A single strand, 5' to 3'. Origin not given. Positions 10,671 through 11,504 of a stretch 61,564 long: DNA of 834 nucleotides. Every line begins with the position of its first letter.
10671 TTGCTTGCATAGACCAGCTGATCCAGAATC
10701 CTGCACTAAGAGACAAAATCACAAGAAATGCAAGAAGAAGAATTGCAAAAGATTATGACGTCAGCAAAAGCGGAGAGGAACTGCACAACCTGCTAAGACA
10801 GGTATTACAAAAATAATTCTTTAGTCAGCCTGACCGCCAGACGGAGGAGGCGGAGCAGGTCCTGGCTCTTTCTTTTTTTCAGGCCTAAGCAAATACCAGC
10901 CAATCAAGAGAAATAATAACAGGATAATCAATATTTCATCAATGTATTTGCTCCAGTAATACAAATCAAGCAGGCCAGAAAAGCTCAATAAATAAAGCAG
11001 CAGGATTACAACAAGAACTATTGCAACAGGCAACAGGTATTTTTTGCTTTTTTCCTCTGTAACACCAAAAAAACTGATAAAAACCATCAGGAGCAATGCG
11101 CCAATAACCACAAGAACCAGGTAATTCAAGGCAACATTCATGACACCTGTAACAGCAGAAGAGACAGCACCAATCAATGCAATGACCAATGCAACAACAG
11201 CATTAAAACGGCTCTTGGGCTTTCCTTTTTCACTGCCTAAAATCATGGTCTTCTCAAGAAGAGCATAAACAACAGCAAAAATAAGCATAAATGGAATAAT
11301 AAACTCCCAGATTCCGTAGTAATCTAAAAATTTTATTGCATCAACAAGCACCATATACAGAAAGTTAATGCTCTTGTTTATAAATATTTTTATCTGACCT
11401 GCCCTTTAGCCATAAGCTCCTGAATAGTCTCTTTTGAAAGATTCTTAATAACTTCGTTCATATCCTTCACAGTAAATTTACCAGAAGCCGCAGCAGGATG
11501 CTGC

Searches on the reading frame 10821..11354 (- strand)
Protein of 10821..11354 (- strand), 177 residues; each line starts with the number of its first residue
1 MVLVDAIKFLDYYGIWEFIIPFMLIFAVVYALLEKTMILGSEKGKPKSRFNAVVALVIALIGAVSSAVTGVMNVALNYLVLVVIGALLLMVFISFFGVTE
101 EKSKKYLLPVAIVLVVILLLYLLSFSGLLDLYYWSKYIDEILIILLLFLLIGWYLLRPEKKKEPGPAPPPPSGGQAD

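Call 22: search_protein_families(library=pfam, proteins=[window:10821-11354:-], max_evalue=0.01)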
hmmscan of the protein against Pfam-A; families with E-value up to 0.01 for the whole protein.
window:10821-11354:- (177 aa): 4 families
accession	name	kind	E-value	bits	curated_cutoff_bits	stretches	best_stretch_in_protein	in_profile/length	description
PF09843.14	DUF2070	-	0.0025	16.6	30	1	4-156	28-176/561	Predicted membrane protein (DUF2070)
PF11992.13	TgpA_N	-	0.0036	16.8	30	1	16-162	14-150/333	TgpA N-terminal domain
PF13886.12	TM7S3_TM198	-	0.0068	16.6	29.2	1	18-125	24-125/199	TM7S3/TM198-like domain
PF07695.17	7TMR-DISM_7TM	-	0.0088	16.4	29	0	18-150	75-198/205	7TM diverse intracellular signalling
